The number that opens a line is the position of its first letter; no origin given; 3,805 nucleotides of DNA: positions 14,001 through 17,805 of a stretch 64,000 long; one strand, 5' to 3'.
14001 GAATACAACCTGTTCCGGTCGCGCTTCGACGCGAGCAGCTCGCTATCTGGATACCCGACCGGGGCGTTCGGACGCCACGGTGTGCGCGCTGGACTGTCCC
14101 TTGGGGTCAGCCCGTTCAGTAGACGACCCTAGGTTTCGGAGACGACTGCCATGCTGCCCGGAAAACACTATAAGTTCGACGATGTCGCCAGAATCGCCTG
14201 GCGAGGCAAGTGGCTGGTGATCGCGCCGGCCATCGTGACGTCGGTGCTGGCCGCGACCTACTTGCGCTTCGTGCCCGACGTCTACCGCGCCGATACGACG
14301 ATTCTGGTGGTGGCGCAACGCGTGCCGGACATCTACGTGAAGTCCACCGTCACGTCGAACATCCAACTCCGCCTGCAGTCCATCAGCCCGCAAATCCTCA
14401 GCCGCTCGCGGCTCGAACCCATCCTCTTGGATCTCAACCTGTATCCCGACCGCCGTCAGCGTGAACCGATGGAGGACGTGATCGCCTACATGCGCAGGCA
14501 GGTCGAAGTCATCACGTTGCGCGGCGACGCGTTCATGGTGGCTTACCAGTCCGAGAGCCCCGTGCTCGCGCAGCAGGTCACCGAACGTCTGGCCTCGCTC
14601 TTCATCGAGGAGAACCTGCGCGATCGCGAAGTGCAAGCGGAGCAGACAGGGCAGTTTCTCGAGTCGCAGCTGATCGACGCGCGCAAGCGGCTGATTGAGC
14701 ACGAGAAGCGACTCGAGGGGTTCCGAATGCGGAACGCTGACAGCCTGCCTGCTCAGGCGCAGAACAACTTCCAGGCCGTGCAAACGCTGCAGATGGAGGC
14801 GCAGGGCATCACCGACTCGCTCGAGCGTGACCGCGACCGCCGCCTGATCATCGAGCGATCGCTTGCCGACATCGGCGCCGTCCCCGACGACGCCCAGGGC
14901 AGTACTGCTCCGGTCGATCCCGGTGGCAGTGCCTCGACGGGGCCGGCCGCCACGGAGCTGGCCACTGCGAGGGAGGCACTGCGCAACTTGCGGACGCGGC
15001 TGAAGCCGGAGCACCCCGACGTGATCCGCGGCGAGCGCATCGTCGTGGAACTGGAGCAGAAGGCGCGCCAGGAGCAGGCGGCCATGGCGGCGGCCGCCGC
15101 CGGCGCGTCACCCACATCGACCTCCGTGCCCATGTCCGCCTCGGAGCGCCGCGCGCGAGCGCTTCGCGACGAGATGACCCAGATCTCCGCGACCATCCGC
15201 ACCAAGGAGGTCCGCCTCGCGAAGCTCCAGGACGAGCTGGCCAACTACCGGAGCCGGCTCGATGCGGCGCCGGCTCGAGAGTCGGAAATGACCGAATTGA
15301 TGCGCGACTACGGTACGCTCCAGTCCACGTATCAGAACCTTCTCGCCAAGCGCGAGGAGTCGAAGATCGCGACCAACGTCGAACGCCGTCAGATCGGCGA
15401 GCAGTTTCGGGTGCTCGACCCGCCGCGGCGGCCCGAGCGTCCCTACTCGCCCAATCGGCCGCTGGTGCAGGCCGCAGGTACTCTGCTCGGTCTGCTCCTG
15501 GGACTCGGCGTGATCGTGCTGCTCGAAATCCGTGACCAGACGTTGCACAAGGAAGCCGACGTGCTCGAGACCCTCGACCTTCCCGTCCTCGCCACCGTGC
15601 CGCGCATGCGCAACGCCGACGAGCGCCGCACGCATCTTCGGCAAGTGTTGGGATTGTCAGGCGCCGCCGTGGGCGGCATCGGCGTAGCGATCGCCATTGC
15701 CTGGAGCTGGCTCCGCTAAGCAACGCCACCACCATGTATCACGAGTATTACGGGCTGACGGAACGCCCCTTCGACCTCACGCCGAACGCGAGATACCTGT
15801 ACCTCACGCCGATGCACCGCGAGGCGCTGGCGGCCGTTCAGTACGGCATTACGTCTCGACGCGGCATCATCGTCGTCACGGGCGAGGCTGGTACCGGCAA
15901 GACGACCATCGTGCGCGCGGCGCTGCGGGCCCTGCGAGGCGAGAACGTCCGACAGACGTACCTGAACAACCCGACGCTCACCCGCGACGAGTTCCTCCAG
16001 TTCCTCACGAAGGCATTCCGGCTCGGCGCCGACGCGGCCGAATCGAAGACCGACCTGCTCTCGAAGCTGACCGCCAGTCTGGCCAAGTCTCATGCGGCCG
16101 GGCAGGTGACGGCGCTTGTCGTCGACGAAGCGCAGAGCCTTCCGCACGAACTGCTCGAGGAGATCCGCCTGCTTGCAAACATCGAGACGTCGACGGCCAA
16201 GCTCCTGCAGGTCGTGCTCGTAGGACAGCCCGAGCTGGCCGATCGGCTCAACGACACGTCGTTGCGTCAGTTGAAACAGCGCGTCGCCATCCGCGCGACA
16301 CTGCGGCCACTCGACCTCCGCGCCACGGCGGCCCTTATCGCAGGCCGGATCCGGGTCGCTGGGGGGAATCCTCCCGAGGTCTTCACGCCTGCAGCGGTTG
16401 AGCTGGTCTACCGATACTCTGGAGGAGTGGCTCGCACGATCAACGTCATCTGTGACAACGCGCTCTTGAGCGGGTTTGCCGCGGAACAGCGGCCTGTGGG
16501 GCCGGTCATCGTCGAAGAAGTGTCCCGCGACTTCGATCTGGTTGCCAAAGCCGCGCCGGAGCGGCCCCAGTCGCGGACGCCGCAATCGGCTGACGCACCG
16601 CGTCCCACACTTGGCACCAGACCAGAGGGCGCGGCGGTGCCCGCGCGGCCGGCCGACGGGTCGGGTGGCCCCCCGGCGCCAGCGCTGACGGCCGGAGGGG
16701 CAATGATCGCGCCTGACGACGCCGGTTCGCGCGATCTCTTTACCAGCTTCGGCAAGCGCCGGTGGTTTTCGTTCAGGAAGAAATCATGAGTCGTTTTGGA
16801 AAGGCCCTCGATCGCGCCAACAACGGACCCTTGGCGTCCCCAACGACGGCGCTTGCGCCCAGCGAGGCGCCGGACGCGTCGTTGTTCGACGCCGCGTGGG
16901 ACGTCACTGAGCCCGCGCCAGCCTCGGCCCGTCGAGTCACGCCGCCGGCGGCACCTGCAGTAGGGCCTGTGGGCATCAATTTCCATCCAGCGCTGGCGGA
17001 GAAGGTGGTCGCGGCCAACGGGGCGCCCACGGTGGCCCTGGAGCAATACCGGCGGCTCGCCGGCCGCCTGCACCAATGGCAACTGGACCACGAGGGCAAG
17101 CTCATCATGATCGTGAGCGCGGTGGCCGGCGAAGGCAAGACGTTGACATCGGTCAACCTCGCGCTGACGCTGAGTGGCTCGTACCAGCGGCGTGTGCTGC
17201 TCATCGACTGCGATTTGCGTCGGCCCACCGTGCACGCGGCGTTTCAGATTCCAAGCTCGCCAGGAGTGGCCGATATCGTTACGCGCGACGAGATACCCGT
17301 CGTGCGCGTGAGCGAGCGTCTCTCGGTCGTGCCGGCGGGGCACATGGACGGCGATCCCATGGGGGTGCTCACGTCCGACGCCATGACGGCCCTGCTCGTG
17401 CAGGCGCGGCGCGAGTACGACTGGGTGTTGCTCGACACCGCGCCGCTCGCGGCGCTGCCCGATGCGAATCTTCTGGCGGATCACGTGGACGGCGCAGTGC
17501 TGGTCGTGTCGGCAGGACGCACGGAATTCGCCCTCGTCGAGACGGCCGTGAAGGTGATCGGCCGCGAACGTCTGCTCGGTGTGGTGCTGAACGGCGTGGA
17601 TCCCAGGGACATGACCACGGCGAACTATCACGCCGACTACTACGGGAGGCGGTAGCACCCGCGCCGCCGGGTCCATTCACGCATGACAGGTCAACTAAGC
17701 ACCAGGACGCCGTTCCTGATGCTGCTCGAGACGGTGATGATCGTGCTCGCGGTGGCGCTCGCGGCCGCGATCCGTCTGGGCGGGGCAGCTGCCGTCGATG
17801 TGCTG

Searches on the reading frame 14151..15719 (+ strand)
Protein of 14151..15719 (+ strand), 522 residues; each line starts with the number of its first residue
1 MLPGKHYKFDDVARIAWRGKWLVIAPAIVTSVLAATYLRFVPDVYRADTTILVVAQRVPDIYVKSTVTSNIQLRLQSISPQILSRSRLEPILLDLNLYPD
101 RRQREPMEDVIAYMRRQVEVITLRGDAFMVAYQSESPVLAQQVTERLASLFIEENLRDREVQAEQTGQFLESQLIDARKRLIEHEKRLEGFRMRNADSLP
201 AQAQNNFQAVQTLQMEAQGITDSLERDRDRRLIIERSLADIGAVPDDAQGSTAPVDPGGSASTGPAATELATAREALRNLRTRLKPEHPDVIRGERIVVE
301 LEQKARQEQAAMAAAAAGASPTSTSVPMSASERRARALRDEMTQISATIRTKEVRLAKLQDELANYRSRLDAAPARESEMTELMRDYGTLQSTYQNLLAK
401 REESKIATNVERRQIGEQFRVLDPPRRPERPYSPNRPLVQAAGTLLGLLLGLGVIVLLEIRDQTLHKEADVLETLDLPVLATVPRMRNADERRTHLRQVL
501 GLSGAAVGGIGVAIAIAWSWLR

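Call 15: search_protein_families(library=pfam, proteins=[window:14151-15719:+], max_evalue=0.001)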
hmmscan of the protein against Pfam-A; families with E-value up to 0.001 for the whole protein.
window:14151-15719:+ (522 aa): 2 families
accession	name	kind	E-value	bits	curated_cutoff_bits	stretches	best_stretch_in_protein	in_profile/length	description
PF13807.11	GNVR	-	3.2e-10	40.2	27.7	1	378-457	4-79/82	G-rich domain on putative tyrosine kinase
PF02706.20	Wzz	-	2.1e-08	34.8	25.5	1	14-73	10-70/91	Chain length determinant protein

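Call 62: search_protein_families(library=ncbifam, proteins=[window:14151-15719:+], max_evalue=0.00001)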
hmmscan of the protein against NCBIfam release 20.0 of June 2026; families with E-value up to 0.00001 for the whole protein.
window:14151-15719:+ (522 aa): 7 families
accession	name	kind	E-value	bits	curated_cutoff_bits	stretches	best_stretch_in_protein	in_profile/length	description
TIGR03007.1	pepcterm_ChnLen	equivalog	1.9e-81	273.8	278.85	1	13-518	7-495/498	XrtA system polysaccharide chain length determinant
TIGR03017.1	EpsF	equivalog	6.5e-13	48.2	422.75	1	342-483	306-443/444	chain length determinant protein EpsF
TIGR01006.1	polys_exp_MPA1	subfamily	4.9e-12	45.8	296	1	419-485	157-223/226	CspC family polysaccharide chain length determinant protein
TIGR01005.1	eps_transp_fam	subfamily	4.9e-12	44.8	411.7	1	325-488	320-482/754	exopolysaccharide transport protein family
NF008568.0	PRK11519.1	equivalog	1.4e-11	43.3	1068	1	350-485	342-472/720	tyrosine-protein kinase Wzc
NF007350.0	PRK09841.1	equivalog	1.7e-09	36.4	1248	1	358-498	350-484/726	tyrosine-protein kinase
NF041864.1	EpsV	equivalog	7.1e-07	28.2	800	1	392-485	390-483/484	PCP family exopolysaccharide biosynthesis protein EpsV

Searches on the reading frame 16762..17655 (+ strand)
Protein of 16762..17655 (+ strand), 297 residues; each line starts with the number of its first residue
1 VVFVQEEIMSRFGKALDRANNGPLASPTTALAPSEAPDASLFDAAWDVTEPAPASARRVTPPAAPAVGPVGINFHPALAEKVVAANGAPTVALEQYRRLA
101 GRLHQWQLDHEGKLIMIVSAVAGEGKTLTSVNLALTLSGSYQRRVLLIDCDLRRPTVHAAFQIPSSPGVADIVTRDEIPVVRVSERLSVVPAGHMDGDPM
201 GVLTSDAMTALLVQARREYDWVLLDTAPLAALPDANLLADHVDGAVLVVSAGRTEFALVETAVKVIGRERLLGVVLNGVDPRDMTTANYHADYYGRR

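Call 15: search_protein_families(library=pfam, proteins=[window:16762-17655:+], max_evalue=0.001)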
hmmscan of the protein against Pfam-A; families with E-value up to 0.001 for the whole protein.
window:16762-17655:+ (297 aa): 3 families
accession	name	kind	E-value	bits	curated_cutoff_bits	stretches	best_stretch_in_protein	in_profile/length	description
PF01656.29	CbiA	-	1.3e-08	35.2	25.4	1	115-287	1-91/125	CobQ/CobB/MinD/ParA nucleotide binding domain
PF13614.12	AAA_31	-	7e-08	33.1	27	1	113-238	2-137/177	AAA domain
PF10609.15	ParA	-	9.9e-06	25.6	27.1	1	113-275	4-171/246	NUBPL iron-transfer P-loop NTPase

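Call 62: search_protein_families(library=ncbifam, proteins=[window:16762-17655:+], max_evalue=0.00001)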
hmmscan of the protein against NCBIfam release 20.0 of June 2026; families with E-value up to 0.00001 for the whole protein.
window:16762-17655:+ (297 aa): 7 families
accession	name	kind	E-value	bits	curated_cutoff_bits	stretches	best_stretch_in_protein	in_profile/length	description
TIGR03018.1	pepcterm_TyrKin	hypoth_equivalog_domain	3.9e-42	143.9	230.65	1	88-277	7-207/207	XrtA-associated tyrosine autokinase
TIGR01007.1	eps_fam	subfamily_domain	8.6e-33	113.6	108.05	1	94-295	1-204/204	polysaccharide biosynthesis tyrosine autokinase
TIGR01005.1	eps_transp_fam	subfamily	2.5e-24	85.5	411.7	1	77-287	512-726/754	exopolysaccharide transport protein family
TIGR03029.1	EpsG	equivalog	3.1e-24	85.6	313.8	1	78-257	69-251/274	chain length determinant protein tyrosine kinase EpsG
NF008568.0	PRK11519.1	equivalog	5.9e-24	84.2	1068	1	82-290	496-709/720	tyrosine-protein kinase Wzc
NF007350.0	PRK09841.1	equivalog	1.2e-23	83.2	1248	1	90-295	509-719/726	tyrosine-protein kinase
NF041546.1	ParA_partition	equivalog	7.5e-06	25.6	180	0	116-153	3-39/203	ParA family partition ATPase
